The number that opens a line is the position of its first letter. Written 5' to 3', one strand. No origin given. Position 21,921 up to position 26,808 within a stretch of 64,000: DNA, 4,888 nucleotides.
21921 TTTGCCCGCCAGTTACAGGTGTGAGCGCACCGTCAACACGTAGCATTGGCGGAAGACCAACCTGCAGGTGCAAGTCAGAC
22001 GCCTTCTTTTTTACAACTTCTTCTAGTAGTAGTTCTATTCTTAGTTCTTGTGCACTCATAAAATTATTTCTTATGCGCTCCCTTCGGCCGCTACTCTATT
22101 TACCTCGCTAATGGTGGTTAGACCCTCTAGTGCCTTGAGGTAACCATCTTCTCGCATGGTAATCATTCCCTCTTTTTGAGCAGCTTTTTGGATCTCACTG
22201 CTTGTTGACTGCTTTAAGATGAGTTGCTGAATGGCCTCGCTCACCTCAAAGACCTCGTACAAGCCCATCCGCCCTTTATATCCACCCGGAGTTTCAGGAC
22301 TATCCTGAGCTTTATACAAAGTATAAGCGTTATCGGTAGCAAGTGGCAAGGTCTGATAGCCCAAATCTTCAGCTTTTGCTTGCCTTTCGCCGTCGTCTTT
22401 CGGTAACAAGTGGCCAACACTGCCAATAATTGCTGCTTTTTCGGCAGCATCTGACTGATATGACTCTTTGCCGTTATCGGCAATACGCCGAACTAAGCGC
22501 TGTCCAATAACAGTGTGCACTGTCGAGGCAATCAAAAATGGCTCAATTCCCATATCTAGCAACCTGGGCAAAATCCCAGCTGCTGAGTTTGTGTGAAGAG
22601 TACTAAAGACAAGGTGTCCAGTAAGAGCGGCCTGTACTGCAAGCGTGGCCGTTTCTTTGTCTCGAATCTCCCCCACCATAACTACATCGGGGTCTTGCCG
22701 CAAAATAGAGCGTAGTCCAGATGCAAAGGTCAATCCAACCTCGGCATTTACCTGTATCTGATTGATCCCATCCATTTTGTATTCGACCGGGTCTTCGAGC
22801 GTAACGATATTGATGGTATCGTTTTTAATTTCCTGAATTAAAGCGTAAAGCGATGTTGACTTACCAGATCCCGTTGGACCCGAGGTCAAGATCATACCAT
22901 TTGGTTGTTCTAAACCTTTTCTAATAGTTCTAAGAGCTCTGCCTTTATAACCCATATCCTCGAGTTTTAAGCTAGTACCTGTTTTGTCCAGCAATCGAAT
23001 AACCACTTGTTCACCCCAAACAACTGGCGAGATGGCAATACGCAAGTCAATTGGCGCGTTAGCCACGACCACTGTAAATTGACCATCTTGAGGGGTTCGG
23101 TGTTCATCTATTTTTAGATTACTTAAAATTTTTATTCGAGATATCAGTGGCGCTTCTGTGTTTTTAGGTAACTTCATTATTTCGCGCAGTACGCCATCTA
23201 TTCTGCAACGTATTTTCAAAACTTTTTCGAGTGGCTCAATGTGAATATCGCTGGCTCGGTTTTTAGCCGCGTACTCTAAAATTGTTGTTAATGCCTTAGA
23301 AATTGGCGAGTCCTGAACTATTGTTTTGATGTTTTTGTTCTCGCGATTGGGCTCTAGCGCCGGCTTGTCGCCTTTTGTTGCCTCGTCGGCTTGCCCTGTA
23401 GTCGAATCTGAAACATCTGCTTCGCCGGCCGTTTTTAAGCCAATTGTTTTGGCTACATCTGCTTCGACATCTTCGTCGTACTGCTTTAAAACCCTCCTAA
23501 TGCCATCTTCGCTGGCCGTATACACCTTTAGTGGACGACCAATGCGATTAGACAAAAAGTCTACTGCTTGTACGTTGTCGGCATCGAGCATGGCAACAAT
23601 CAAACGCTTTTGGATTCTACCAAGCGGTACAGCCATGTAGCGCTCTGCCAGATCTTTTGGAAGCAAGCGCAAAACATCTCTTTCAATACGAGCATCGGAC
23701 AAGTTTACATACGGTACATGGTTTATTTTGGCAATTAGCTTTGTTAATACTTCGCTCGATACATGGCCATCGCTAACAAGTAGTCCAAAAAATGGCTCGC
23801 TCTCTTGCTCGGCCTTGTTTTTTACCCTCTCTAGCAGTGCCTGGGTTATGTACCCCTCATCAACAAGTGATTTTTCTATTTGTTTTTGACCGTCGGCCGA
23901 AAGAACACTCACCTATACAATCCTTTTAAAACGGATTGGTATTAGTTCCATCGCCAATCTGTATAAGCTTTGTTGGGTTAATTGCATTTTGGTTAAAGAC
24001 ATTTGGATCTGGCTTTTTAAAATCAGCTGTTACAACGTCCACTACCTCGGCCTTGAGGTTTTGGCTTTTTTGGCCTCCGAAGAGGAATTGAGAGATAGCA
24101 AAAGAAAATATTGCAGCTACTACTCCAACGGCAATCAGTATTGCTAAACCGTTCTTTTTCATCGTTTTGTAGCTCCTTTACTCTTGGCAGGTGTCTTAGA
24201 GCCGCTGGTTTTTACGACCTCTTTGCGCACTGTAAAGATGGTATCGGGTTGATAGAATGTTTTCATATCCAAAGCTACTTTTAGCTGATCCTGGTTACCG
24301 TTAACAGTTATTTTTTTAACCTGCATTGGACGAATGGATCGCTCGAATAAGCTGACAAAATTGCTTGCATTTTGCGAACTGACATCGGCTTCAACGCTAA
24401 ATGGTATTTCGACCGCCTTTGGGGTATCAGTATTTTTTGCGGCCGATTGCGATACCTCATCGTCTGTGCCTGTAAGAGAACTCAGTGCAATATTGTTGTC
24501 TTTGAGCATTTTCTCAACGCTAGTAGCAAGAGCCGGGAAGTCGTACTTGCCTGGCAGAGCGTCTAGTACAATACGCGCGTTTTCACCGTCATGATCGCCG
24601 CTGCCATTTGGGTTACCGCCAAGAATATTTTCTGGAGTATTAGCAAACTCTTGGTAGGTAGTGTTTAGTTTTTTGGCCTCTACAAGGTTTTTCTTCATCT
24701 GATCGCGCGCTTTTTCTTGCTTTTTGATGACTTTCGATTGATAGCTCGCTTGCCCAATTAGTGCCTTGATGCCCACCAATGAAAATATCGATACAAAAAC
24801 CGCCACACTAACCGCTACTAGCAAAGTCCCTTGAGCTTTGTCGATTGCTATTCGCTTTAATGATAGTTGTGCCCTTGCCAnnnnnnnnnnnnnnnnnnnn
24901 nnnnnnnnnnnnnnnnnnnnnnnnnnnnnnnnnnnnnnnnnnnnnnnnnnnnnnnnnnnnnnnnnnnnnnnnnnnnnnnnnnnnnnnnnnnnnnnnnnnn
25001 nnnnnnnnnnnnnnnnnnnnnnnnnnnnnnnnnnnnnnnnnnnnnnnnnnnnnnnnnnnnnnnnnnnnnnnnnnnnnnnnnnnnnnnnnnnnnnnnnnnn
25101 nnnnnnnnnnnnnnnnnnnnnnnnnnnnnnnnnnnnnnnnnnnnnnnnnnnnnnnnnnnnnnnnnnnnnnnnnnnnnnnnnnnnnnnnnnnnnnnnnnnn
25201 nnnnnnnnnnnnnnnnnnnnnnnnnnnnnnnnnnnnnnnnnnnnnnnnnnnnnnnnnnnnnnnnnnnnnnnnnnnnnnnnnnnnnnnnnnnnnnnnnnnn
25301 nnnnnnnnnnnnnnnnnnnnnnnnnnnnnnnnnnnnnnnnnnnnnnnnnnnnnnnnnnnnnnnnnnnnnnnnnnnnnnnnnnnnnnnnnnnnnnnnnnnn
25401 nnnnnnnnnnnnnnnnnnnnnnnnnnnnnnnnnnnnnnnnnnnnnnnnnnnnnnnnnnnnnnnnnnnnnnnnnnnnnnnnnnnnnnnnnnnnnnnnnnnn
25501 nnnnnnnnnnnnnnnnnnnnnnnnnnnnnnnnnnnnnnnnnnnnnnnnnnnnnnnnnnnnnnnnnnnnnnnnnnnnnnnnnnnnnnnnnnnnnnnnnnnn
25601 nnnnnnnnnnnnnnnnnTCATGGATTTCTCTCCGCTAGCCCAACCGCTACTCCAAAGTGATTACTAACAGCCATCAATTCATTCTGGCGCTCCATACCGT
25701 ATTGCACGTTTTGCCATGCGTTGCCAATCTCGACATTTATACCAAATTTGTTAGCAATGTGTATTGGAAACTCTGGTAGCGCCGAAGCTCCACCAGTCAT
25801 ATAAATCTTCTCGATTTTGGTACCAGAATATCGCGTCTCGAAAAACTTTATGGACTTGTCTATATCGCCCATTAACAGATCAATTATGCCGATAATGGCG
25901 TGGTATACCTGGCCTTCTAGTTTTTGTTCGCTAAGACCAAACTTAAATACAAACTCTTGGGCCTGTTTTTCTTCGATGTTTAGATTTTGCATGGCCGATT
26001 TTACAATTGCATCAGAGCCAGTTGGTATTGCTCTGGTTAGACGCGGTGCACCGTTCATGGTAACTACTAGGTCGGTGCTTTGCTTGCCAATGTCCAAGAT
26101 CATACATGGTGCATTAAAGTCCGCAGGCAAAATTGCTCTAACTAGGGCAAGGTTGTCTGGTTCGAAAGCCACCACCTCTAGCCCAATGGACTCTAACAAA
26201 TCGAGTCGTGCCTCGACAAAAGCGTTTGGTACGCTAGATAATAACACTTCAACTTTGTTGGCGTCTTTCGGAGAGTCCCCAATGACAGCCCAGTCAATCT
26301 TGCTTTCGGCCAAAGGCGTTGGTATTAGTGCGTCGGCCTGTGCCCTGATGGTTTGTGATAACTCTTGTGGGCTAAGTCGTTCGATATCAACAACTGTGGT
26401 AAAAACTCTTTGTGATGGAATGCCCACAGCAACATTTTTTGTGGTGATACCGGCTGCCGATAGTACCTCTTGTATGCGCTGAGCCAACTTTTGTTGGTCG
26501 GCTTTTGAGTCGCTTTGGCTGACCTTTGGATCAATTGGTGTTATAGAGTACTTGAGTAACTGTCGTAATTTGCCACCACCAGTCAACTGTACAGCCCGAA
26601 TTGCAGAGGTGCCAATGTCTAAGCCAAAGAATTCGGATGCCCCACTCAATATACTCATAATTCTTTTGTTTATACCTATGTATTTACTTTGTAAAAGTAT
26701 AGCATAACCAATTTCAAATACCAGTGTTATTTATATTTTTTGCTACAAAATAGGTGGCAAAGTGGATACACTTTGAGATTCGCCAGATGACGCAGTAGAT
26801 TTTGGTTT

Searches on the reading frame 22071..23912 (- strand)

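Call 14: search_protein_families(library=pfam, proteins=[window:22071-23912:-], max_evalue=0.01)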
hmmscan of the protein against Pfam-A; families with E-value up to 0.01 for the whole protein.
window:22071-23912:- (613 aa): 3 families
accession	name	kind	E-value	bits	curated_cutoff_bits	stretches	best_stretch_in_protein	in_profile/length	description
PF00437.27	T2SSE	-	6.8e-125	417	24.9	1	200-606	4-370/370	Type II/IV secretion system protein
PF05157.20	MshEN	-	7.6e-15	55.1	23.1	1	66-148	3-86/90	MshEN domain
PF13173.12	AAA_14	-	0.00036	21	27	1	340-444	4-99/129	AAA domain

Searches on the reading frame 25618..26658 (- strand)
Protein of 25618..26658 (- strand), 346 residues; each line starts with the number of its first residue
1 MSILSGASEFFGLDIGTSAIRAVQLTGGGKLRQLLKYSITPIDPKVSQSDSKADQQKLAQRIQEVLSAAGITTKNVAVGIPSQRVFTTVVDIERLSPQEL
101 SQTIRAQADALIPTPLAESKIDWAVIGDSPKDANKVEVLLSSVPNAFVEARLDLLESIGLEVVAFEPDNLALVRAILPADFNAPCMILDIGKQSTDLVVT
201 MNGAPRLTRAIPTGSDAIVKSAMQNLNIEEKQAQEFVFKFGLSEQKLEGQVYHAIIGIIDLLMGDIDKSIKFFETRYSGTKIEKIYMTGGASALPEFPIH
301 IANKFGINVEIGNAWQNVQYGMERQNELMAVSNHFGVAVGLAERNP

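Call 7: search_protein_families(library=pfam, proteins=[window:25618-26658:-], max_evalue=0.1)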
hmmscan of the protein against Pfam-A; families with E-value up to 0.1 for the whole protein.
window:25618-26658:- (346 aa): 6 families
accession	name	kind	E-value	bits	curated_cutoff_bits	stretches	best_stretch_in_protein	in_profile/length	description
PF11104.14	PilM_2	-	1.9e-41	142.6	27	1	12-344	1-338/340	Type IV pilus assembly protein PilM;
PF14450.12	FtsA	-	9.3e-11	42.6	31.8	1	187-315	2-113/127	Cell division protein FtsA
PF25216.1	Volactin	-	2.5e-06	27.6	35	1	11-303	3-289/321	Volactin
PF00370.27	FGGY_N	-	5.5e-05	23.3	28.8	1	11-93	3-88/245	FGGY family of carbohydrate kinases, N-terminal domain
PF06723.19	MreB_Mbl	-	0.0012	18.2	27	0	284-322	276-315/327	MreB/Mbl protein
PF05134.19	T2SSL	-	0.042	13.7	25.5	1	62-172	31-138/231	Type II secretion system (T2SS), protein L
